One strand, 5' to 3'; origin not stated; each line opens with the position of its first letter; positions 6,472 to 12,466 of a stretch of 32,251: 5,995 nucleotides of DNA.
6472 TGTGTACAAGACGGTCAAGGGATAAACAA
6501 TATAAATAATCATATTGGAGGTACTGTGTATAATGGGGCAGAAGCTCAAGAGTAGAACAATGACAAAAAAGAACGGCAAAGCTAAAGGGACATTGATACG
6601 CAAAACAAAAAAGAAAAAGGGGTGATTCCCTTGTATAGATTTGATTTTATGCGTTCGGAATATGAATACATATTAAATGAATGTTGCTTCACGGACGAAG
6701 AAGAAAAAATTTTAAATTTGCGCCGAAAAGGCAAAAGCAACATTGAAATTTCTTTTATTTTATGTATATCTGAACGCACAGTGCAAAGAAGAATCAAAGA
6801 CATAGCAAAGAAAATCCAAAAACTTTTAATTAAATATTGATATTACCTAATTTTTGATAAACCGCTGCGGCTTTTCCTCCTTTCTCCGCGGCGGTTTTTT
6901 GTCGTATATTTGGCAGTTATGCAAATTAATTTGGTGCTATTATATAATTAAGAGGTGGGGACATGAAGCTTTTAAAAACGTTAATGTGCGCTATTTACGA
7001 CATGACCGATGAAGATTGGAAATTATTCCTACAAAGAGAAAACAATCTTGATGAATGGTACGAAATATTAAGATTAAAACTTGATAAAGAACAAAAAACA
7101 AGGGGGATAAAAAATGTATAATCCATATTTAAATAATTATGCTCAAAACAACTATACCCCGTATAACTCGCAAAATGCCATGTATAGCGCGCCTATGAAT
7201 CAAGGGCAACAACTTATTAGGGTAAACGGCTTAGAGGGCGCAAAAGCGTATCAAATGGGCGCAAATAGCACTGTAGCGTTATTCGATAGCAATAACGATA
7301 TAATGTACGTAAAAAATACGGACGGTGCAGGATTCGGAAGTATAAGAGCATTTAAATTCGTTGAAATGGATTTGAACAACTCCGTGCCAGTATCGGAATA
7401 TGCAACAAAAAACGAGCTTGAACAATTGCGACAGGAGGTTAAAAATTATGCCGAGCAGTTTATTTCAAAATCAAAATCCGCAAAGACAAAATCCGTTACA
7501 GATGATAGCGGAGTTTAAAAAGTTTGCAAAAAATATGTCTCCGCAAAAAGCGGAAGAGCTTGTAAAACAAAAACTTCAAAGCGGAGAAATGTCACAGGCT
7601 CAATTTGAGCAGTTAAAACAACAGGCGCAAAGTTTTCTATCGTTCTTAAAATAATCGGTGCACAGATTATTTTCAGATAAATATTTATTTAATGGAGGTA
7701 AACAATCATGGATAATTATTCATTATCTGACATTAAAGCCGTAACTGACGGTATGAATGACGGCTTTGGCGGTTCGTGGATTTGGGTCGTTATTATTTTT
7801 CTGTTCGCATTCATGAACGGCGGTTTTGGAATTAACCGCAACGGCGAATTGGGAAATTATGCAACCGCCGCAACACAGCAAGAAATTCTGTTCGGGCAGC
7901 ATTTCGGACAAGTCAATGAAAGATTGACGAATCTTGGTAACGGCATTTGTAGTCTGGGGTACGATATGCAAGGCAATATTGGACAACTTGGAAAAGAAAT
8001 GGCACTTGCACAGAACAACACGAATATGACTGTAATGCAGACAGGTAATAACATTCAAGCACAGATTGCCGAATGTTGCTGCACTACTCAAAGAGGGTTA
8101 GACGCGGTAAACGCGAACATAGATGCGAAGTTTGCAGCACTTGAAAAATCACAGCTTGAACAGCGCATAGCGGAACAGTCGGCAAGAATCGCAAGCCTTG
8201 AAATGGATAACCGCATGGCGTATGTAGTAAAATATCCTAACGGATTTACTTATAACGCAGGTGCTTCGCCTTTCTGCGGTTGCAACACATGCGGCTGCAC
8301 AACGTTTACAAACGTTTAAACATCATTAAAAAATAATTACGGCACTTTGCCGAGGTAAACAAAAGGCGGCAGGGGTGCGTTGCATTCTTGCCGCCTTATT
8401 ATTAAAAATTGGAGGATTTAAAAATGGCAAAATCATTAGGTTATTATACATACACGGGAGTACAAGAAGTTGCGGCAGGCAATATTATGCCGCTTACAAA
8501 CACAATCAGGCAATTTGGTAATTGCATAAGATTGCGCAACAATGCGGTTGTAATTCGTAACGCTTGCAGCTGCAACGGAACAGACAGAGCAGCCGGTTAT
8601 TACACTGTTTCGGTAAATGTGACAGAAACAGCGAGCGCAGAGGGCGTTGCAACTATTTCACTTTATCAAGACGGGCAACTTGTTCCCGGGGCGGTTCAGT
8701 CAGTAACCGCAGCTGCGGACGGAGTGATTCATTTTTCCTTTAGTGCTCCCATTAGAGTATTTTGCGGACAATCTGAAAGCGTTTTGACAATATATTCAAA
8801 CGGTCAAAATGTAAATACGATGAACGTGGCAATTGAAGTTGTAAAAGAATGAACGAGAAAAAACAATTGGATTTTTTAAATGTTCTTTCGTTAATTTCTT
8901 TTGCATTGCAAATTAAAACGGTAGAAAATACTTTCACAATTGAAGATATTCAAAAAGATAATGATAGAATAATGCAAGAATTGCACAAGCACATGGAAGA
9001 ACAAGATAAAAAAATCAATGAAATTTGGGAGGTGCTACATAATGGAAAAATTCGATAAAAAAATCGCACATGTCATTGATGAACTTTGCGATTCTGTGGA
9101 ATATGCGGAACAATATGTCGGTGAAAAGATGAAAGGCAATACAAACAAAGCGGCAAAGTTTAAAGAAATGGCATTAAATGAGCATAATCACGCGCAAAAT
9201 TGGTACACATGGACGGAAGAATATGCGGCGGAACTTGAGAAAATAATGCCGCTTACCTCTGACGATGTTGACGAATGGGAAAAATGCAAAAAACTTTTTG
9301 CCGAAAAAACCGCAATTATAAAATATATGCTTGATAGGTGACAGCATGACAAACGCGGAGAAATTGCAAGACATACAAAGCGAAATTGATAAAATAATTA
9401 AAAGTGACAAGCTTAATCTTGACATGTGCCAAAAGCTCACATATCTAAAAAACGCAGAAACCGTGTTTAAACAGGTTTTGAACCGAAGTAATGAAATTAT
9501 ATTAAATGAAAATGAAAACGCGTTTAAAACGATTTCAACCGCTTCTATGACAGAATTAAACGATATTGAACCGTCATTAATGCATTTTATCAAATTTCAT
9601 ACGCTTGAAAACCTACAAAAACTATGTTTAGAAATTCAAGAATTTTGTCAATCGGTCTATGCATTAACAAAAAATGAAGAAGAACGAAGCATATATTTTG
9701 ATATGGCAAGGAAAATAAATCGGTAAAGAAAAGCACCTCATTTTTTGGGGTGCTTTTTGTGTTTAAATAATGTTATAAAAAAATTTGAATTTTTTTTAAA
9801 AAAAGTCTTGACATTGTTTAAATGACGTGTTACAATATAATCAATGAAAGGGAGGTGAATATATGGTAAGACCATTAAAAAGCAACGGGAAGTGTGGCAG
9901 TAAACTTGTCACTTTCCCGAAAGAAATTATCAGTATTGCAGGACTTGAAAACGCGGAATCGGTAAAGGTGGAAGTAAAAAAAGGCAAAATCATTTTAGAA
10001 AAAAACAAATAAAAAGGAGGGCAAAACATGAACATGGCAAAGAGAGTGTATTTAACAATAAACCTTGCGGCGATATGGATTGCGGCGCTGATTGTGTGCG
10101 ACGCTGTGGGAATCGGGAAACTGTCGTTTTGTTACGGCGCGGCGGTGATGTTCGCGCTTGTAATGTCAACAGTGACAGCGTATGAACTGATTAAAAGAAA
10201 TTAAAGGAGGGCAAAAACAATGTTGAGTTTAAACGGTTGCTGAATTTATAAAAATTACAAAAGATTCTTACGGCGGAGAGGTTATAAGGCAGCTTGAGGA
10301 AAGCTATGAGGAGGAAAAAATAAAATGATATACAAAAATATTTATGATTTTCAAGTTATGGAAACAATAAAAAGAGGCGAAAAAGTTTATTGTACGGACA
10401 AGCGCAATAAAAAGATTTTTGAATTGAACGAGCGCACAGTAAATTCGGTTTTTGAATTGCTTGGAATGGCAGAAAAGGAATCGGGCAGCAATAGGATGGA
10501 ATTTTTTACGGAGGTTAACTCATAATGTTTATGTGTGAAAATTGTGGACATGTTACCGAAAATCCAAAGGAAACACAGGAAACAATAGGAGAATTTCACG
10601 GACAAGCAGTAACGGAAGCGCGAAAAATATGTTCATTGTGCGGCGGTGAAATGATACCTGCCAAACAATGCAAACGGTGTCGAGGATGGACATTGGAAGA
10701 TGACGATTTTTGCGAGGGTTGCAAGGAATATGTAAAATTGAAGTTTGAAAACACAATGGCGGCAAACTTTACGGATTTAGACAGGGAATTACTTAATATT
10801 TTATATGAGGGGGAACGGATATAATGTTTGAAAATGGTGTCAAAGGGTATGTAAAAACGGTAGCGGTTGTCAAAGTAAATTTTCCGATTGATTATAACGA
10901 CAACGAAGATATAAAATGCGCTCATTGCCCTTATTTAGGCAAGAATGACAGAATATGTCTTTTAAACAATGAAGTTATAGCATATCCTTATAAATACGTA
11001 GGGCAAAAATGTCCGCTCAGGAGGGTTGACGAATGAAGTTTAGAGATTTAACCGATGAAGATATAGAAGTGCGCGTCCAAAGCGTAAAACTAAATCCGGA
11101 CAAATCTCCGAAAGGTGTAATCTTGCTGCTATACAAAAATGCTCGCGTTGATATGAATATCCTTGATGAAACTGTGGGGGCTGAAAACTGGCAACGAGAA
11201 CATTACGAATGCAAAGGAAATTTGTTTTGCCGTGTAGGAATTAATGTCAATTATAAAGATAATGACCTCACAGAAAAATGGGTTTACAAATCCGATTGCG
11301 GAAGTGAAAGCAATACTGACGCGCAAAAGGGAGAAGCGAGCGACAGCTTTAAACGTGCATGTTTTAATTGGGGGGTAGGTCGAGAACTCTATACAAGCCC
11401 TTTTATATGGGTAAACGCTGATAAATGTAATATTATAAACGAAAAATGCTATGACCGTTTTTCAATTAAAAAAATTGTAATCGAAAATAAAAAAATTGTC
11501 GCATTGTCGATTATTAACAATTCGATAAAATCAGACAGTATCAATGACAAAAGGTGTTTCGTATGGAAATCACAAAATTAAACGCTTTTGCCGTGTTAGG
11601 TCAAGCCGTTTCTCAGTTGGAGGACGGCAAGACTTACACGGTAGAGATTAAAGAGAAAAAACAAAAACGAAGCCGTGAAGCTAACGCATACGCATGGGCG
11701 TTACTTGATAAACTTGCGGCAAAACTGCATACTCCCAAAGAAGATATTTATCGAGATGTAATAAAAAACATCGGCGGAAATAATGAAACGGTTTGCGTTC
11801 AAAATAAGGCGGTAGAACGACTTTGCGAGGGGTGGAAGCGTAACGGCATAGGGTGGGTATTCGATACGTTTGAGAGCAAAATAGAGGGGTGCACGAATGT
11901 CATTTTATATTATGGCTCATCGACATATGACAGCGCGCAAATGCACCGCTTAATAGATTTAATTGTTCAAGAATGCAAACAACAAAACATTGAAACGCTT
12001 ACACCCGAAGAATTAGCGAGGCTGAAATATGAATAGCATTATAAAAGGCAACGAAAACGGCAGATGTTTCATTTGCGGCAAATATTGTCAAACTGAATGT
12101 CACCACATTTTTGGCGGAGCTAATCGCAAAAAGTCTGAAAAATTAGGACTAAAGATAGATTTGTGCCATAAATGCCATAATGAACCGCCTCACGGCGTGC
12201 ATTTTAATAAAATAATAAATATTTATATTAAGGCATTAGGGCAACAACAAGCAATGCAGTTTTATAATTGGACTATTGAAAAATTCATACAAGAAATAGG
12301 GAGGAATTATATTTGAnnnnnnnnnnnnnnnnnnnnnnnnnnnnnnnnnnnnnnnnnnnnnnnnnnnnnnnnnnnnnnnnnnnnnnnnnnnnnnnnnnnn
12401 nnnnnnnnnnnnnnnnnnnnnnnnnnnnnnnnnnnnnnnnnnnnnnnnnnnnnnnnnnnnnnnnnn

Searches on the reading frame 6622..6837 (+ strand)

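Call 99: search_protein_families(library=pfam, proteins=[window:6622-6837:+], max_evalue=0.05)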
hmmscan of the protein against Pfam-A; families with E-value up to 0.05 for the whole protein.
window:6622-6837:+ (72 aa): 5 families
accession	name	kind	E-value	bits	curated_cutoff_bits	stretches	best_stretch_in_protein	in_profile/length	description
PF00196.25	GerE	-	1.5e-07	31.4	23.5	1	23-66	3-46/57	Bacterial regulatory proteins, luxR family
PF13384.12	HTH_23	-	0.0034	17.6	24.6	1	29-60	9-40/50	Homeodomain-like domain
PF08281.18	Sigma70_r4_2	-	0.004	17.2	25.7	1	26-63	14-52/54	Sigma-70, region 4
PF13936.12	HTH_38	-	0.021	15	27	1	26-59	9-42/44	Helix-turn-helix domain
PF19610.4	DUF6115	-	0.035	14.9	27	1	24-48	97-121/134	Family of unknown function (DUF6115)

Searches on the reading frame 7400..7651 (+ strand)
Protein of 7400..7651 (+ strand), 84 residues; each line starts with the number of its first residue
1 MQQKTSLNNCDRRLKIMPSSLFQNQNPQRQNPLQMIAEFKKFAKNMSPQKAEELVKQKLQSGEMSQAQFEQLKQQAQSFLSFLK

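Call 99: search_protein_families(library=pfam, proteins=[window:7400-7651:+], max_evalue=0.05)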
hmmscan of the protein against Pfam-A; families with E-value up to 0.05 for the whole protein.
window:7400-7651:+ (84 aa): 1 family
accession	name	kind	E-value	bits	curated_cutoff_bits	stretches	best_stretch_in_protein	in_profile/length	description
PF09851.14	SHOCT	-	0.0042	17.2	27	1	54-75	5-26/28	Short C-terminal domain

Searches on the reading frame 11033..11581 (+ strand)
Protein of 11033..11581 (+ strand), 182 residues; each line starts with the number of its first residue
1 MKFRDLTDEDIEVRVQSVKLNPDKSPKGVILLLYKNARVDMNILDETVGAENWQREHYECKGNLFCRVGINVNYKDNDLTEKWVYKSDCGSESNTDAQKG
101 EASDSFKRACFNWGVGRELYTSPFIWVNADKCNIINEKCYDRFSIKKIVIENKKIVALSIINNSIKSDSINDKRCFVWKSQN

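Call 48: search_protein_families(library=phrogs, proteins=[window:11033-11581:+], max_evalue=0.001)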
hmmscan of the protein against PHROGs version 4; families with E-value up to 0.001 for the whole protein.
window:11033-11581:+ (182 aa): 3 families
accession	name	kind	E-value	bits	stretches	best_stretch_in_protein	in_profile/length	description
phrog_14970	-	unknown function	2.5e-61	208.8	1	2-166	5-165/230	-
phrog_1097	-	DNA, RNA and nucleotide metabolism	2.1e-21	77.9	1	7-144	12-140/251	Erf-like ssDNA annealing protein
phrog_20575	-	unknown function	0.00055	20.9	1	6-83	10-85/91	-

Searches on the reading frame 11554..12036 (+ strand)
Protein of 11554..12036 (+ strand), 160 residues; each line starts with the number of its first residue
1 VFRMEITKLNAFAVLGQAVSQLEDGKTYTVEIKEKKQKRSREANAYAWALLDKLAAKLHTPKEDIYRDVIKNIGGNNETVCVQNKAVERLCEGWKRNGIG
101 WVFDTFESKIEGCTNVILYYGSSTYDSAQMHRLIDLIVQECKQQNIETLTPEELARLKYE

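Call 48: search_protein_families(library=phrogs, proteins=[window:11554-12036:+], max_evalue=0.001)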
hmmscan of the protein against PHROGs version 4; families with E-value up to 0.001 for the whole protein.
window:11554-12036:+ (160 aa): 1 family
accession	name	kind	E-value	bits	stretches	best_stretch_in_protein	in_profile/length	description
phrog_72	-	DNA, RNA and nucleotide metabolism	1e-21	78.8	1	10-158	22-152/161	NinB/ Orf homologous recombination mediator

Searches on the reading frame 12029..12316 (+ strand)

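Call 48: search_protein_families(library=phrogs, proteins=[window:12029-12316:+], max_evalue=0.001)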
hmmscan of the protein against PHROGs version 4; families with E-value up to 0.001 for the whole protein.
window:12029-12316:+ (95 aa): 3 families
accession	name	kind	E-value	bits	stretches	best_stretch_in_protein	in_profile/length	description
phrog_7566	-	unknown function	1.6e-28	99.8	1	4-95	6-96/96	-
phrog_1588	-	unknown function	9.4e-05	23.2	1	12-82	38-111/132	-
phrog_8048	-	DNA, RNA and nucleotide metabolism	0.00036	20.8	1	8-61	174-240/273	HNH endonuclease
